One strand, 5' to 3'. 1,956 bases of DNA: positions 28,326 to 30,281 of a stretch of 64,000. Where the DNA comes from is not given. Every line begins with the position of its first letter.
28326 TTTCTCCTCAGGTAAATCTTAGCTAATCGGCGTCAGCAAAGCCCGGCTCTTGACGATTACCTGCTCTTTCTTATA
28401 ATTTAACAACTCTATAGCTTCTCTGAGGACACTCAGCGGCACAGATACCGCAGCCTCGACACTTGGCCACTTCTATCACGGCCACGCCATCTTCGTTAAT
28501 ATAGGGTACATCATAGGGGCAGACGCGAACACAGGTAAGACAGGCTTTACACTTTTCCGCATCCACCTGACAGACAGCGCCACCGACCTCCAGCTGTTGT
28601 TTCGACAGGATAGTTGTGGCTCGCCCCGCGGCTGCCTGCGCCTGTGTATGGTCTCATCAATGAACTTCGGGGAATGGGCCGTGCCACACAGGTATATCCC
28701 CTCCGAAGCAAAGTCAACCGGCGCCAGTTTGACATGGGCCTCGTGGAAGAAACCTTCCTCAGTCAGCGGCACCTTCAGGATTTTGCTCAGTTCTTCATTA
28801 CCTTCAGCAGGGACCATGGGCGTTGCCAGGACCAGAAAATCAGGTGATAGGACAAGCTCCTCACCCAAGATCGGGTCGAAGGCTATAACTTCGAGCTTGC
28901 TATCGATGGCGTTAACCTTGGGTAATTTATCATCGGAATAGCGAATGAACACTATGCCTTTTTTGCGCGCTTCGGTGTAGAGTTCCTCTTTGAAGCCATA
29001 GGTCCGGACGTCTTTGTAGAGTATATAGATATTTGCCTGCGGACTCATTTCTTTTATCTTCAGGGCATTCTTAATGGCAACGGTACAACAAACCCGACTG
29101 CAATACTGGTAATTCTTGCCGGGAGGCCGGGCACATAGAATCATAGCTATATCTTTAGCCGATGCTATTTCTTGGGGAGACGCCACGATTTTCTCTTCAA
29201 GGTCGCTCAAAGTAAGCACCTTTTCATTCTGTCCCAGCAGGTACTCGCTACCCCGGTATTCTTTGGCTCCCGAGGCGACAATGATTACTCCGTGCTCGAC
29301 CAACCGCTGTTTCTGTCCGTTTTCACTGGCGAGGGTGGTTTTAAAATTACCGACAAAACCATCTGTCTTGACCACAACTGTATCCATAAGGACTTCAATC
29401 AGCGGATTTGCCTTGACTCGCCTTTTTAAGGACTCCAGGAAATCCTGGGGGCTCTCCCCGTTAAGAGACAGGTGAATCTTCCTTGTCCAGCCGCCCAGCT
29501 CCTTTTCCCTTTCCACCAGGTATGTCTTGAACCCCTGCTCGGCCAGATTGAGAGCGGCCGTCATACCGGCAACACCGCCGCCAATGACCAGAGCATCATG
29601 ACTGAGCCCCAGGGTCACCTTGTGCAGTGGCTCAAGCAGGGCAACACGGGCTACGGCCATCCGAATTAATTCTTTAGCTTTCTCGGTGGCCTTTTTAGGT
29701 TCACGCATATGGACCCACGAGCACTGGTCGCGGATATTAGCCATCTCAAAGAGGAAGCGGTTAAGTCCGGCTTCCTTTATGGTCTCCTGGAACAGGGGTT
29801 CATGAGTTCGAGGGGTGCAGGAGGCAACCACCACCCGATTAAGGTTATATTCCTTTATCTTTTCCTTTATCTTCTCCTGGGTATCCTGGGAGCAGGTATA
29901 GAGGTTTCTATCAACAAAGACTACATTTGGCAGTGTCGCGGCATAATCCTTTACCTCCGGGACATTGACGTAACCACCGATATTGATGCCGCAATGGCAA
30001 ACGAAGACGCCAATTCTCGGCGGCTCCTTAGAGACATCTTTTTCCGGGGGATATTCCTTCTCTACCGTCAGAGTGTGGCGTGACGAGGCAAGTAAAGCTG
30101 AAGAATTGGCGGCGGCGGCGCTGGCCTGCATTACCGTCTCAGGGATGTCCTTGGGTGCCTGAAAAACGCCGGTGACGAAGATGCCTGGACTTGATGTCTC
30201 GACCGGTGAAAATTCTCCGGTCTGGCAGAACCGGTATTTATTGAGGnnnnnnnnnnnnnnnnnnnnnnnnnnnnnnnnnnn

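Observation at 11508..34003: A 22.5-kb lower-GC block flanked by an exact 19-nt repeat of the tRNA-Glu 3' end: putative integrated island without an integrase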

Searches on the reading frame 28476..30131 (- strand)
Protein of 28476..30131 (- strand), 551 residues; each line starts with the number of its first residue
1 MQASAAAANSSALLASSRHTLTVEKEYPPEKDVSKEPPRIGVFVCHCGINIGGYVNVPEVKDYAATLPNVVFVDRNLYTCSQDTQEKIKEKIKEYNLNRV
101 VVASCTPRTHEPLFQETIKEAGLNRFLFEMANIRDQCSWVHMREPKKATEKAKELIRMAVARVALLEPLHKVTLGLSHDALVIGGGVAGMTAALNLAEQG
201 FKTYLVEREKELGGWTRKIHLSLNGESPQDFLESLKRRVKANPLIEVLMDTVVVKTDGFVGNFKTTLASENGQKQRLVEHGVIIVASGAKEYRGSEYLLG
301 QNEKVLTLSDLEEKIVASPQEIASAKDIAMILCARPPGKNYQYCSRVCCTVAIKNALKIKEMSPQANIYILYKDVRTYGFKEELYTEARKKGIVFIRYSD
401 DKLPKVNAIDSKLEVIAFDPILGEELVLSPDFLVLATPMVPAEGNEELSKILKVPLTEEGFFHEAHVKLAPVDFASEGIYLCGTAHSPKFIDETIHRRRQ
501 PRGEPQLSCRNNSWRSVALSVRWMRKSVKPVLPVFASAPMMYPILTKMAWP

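Call 9: search_protein_families(library=pfam, proteins=[window:28476-30131:-], max_evalue=0.01)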
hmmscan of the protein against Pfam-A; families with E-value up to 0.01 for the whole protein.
window:28476-30131:- (551 aa): 12 families
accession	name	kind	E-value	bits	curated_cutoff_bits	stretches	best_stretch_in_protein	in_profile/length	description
PF07992.20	Pyr_redox_2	-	4.7e-10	39.8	26.1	1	179-293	2-113/291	Pyridine nucleotide-disulphide oxidoreductase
PF00890.30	FAD_binding_2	-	5.5e-09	36.2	20.4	1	179-215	1-37/414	FAD binding domain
PF12831.13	FAD_oxidored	-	1.2e-08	35.2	27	1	179-215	1-37/416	FAD dependent oxidoreductase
PF13450.12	NAD_binding_8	-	1.4e-07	32.2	21.9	1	182-221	1-40/68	NAD(P)-binding Rossmann-like domain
PF01266.30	DAO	-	2.1e-07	31.2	27.9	1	179-216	1-39/353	FAD dependent oxidoreductase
PF03486.20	HI0933_like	-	2.4e-05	24.3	50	1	179-225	2-45/244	HI0933-like protein Rossmann domain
PF01134.28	GIDA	-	5.7e-05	22.8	22.1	1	180-208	2-30/391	Glucose inhibited division protein A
PF01494.25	FAD_binding_3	-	0.00017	21.4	22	1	179-211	3-35/349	FAD binding domain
PF01946.23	Thi4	-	0.00057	19.6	26.2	1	178-214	18-55/235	Thi4 family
PF01593.30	Amino_oxidase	-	0.0012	18.6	19.8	1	187-222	1-36/443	Flavin containing amine oxidoreductase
PF13738.12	Pyr_redox_3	-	0.0018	18.1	30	1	178-250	165-232/305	Pyridine nucleotide-disulphide oxidoreductase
PF00070.33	Pyr_redox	-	0.0025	18.7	22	0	180-213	2-35/82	Pyridine nucleotide-disulphide oxidoreductase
